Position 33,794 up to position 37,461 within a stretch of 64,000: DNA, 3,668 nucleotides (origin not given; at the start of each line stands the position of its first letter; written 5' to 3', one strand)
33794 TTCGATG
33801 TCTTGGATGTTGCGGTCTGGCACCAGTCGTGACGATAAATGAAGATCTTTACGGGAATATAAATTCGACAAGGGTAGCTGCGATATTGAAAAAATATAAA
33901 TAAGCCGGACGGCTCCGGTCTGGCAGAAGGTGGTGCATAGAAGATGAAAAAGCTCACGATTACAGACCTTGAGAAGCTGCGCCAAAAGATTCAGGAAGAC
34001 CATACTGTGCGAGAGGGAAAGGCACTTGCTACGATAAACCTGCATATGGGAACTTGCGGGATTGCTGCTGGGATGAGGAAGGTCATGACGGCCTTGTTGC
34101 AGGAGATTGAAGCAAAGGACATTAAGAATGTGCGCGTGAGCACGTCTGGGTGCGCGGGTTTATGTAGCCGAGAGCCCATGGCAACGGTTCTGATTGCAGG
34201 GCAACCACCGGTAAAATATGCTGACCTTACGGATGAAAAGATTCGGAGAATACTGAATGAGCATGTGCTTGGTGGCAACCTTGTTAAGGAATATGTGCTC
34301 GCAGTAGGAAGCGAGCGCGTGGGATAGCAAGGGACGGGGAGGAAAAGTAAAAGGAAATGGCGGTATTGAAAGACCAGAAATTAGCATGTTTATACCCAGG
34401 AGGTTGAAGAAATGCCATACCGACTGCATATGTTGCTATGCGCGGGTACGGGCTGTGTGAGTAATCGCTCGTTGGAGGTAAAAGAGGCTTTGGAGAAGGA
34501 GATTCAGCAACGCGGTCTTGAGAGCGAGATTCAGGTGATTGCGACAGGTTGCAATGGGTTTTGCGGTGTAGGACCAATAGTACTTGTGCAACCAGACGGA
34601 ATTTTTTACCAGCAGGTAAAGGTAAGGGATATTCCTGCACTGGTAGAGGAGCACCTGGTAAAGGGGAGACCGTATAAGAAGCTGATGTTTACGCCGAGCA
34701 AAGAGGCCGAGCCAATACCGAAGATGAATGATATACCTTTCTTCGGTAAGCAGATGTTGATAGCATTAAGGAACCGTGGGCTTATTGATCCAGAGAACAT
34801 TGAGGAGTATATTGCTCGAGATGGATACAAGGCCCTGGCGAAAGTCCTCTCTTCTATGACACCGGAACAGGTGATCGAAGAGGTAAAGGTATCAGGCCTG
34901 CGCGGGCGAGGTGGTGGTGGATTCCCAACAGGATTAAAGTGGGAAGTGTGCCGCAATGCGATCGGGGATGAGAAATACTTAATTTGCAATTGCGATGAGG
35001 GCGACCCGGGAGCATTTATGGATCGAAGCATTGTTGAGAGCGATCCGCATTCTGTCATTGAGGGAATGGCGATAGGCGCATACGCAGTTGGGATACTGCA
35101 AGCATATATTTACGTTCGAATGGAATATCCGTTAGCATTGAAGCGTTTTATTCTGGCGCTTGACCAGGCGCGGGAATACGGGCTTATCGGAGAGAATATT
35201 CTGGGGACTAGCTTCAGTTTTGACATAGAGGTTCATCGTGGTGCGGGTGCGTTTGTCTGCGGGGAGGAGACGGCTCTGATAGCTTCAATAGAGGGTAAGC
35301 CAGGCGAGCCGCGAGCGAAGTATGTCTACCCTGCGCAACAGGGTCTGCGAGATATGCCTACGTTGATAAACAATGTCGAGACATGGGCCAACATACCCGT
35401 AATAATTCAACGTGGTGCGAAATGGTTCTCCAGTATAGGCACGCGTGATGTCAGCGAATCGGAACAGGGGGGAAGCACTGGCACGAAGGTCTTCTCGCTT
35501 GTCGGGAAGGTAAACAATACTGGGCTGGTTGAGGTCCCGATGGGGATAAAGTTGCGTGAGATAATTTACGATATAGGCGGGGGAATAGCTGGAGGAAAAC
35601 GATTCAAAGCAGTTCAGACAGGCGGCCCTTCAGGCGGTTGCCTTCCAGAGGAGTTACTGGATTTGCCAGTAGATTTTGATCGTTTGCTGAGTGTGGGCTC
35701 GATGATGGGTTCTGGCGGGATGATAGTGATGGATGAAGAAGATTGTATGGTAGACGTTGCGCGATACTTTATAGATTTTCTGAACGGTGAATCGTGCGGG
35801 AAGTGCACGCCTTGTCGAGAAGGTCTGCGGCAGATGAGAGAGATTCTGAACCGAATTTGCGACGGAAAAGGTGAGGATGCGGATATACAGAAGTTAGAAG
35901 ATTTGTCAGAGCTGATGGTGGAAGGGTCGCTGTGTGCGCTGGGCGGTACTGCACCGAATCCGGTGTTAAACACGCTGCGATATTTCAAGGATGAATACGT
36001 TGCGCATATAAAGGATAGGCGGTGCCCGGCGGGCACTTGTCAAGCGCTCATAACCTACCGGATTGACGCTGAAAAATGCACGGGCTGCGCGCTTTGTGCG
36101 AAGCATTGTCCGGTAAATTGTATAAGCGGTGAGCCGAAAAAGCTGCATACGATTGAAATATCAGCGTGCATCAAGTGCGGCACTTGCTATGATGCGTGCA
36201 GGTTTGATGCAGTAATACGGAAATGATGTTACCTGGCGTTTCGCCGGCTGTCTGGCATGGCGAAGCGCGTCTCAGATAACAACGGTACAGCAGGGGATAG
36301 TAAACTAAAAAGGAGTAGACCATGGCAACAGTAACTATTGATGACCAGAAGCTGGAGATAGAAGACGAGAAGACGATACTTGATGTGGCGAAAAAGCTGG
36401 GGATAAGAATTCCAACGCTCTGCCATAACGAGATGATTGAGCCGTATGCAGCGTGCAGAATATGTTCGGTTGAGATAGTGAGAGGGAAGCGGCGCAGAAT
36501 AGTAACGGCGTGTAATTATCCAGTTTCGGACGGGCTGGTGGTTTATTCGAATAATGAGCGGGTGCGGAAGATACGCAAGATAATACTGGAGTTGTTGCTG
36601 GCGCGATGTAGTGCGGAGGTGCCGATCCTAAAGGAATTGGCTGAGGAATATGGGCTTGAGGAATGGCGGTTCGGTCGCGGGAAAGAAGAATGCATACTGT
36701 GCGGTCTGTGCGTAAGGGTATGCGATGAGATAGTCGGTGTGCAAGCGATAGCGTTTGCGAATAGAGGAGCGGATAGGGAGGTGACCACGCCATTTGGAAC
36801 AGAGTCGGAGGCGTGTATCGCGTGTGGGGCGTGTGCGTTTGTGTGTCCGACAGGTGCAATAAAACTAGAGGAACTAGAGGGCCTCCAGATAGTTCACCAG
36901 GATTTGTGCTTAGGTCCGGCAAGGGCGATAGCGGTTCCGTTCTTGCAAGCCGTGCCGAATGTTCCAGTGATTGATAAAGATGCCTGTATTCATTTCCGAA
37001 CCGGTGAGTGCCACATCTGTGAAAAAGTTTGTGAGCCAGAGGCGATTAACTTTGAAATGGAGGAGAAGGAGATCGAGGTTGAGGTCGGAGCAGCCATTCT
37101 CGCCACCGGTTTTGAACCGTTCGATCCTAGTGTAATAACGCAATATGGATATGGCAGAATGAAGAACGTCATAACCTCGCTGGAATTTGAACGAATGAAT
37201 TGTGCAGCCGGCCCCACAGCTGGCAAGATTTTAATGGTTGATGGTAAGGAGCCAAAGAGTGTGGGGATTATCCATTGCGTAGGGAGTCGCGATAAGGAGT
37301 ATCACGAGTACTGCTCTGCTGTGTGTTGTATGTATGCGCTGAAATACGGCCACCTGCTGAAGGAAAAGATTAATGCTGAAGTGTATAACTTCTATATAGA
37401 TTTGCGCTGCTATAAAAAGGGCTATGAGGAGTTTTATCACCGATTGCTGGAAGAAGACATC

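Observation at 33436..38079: HydBC-type NADH/FMN module paired with an HdrA-type flavoprotein instead of a HydA H-cluster subunit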

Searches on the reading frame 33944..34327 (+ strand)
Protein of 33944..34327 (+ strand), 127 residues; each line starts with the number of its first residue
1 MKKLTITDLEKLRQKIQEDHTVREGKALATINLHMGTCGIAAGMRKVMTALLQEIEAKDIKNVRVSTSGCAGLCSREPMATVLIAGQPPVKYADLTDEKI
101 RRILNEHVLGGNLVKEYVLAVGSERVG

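Call 3: search_protein_families(library=pfam, proteins=[window:33944-34327:+])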
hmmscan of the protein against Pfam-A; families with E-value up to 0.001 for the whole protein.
window:33944-34327:+ (127 aa): 1 family
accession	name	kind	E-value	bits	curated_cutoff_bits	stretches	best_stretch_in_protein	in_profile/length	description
PF01257.25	2Fe-2S_thioredx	-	0.00035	20.9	24.8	1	29-106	66-143/145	Thioredoxin-like [2Fe-2S] ferredoxin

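Call 36: search_solved_structures(query=window:33944-34324:+, max_evalue=0.01)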
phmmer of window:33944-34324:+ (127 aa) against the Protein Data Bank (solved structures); distinct sequences matched with E-value up to 0.01: 6.
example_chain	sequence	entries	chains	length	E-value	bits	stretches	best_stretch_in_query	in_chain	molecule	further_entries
8oh5_B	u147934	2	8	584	6.7e-14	55.3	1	31-121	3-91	NAD-reducing hydrogenase subunit HoxF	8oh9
9n5u_B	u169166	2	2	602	2e-13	53.8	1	30-119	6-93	NfnB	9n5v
9bov_B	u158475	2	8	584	9.3e-13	51.6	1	31-122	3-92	NADH dehydrogenase (Quinone)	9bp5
7t2r_B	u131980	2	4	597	0.00027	24.3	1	35-121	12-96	NiFe hydrogenase subunit B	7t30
1f37_A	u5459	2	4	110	0.0018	21.7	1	36-122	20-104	FERREDOXIN [2FE-2S] | [2Fe-2S] ferredoxin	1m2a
9mqx_B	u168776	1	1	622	0.0022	21.4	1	7-116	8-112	NADH:ubiquinone oxidoreductase, NADH-binding (51 kD) subunit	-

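Call 92: search_protein_families(library=ncbifam, proteins=[window:33944-34324:+], max_evalue=0.00001)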
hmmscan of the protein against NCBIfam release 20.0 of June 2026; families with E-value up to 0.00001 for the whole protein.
window:33944-34324:+ (127 aa): 1 family
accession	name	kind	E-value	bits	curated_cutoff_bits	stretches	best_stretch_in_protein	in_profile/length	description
NF041612.1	fdxn_Clost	equivalog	2.7e-09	37.5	150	1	44-117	29-100/102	2Fe-2S ferredoxin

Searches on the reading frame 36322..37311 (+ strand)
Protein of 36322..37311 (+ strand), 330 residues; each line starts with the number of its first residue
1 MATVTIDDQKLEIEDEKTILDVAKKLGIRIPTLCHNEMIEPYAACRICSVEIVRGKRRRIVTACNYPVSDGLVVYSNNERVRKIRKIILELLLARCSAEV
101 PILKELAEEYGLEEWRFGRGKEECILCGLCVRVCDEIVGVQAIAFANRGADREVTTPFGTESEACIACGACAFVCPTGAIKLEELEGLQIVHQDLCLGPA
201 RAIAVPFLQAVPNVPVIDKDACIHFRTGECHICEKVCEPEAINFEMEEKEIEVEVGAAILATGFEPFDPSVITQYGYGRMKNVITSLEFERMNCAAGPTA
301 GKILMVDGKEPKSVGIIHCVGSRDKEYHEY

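Call 64: search_protein_representatives(protein=window:36322-37311:+)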
Query: 330 residues. Proteins with E-value up to 0.001 (for the whole library): 12871; up to 1e-10: 5484; up to 1e-30: 387. The best 150 are listed.
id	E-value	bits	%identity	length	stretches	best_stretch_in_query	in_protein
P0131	2.4e-102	358.9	54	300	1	2-292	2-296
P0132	6.8e-102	357.5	54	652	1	4-325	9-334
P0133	2.9e-99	348.8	52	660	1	3-329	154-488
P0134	2.4e-98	345.8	46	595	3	3-330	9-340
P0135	3.3e-96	338.8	43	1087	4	2-327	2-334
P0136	1.9e-87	310.0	43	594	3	2-328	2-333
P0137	2.7e-87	309.5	47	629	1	2-327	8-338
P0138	2.0e-85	303.3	48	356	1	2-325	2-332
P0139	2.4e-85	303.0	49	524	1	2-326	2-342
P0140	3.5e-81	289.4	47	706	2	1-330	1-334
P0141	2.0e-79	283.6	45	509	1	4-326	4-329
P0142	4.8e-79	282.4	42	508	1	4-324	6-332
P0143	7.0e-78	278.5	36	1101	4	4-325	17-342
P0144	1.6e-77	277.4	43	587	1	4-326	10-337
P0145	6.6e-77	275.3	51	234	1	48-280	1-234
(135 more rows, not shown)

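Call 68: search_protein_families(library=pfam, proteins=[P0135, P0133, P0143], max_evalue=0.00001)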
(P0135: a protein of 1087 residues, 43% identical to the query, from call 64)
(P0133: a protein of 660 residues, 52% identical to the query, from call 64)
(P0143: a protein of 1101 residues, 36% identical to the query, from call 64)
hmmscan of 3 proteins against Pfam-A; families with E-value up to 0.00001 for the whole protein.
P0135 (1087 aa): 12 families
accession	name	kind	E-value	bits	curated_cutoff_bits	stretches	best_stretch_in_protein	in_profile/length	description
PF07992.20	Pyr_redox_2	-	8.9e-19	68.4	26.1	1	663-803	1-140/291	Pyridine nucleotide-disulphide oxidoreductase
PF13510.11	Fer2_4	-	2.8e-16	59.8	22.8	1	1-78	3-81/82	2Fe-2S iron-sulfur cluster binding domain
PF12838.12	Fer4_7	-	7.3e-15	55.6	27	2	1012-1063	1-51/52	4Fe-4S dicluster domain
PF00037.32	Fer4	-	1e-12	47.7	21.1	0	1043-1063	1-21/24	4Fe-4S binding domain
PF14697.11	Fer4_21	-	4.6e-11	43.1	35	0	120-179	5-57/59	4Fe-4S dicluster domain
PF13187.11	Fer4_9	-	8.2e-09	35.8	27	1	1012-1063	1-50/52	4Fe-4S dicluster domain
PF00890.30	FAD_binding_2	-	1.4e-08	34.8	20.4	1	664-701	1-38/414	FAD binding domain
PF12831.13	FAD_oxidored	-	1.8e-08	34.6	27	1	664-701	1-38/416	FAD dependent oxidoreductase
PF00111.32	Fer2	-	1.1e-07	32.1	21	1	5-56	2-51/77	2Fe-2S iron-sulfur cluster binding domain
PF01266.30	DAO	-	1.7e-07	31.5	27.9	1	664-699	1-37/353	FAD dependent oxidoreductase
PF01494.25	FAD_binding_3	-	4.9e-07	29.7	22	1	664-696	3-35/349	FAD binding domain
PF13450.12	NAD_binding_8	-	7e-07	29.9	21.9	1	667-706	1-40/68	NAD(P)-binding Rossmann-like domain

P0133 (660 aa): 10 families
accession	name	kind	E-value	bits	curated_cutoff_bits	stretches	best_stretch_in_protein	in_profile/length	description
PF13510.11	Fer2_4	-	4.7e-18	65.5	22.8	1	151-229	2-81/82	2Fe-2S iron-sulfur cluster binding domain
PF12838.12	Fer4_7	-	1.1e-12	48.6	27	2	319-399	2-52/52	4Fe-4S dicluster domain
PF13484.11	Fer4_16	-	3.9e-11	44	30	0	319-338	2-22/66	4Fe-4S double cluster binding domain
PF00037.32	Fer4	-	8.9e-10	38.4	21.1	1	317-335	6-24/24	4Fe-4S binding domain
PF13237.11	Fer4_10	-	1.4e-09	38.2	25.5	0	99-129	3-33/53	4Fe-4S dicluster domain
PF13183.11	Fer4_8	-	1.3e-08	35.7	27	1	272-332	3-67/68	4Fe-4S dicluster domain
PF07992.20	Pyr_redox_2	-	1.8e-08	34.6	26.1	0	5-84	3-58/291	Pyridine nucleotide-disulphide oxidoreductase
PF12831.13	FAD_oxidored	-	1.1e-07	31.9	27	1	5-42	2-39/416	FAD dependent oxidoreductase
PF14697.11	Fer4_21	-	2e-07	31.5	35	1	270-336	4-59/59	4Fe-4S dicluster domain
PF12797.12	Fer4_2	-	6.5e-06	26.2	24.5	0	268-285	4-21/22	4Fe-4S binding domain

P0143 (1101 aa): 13 families
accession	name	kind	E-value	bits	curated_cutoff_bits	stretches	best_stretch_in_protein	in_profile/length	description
PF07992.20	Pyr_redox_2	-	1.8e-16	60.9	26.1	1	681-795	4-115/291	Pyridine nucleotide-disulphide oxidoreductase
PF13510.11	Fer2_4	-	6.7e-14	52.2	22.8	1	13-91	2-81/82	2Fe-2S iron-sulfur cluster binding domain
PF12838.12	Fer4_7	-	7.7e-14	52.3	27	1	1028-1073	2-52/52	4Fe-4S dicluster domain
PF13237.11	Fer4_10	-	2.4e-12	47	25.5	1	1021-1070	2-53/53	4Fe-4S dicluster domain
PF00037.32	Fer4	-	4.7e-12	45.6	21.1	0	1021-1043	1-23/24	4Fe-4S binding domain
PF01266.30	DAO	-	4.3e-11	43.4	27.9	0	681-714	3-37/353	FAD dependent oxidoreductase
PF13484.11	Fer4_16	-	7.4e-11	43.1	30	0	177-197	2-21/66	4Fe-4S double cluster binding domain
PF13187.11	Fer4_9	-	1.4e-10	41.4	27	1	1028-1073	2-51/52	4Fe-4S dicluster domain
PF14697.11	Fer4_21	-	1.8e-09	38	35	1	1022-1070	2-52/59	4Fe-4S dicluster domain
PF12837.12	Fer4_6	-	3e-09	36.8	25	0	1021-1042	2-23/24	4Fe-4S binding domain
PF12797.12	Fer4_2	-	1.5e-08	34.5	24.5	0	1021-1040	3-22/22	4Fe-4S binding domain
PF13183.11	Fer4_8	-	1.4e-06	29.2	27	0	134-190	3-67/68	4Fe-4S dicluster domain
PF13450.12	NAD_binding_8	-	2.5e-06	28.1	21.9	1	682-725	1-42/68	NAD(P)-binding Rossmann-like domain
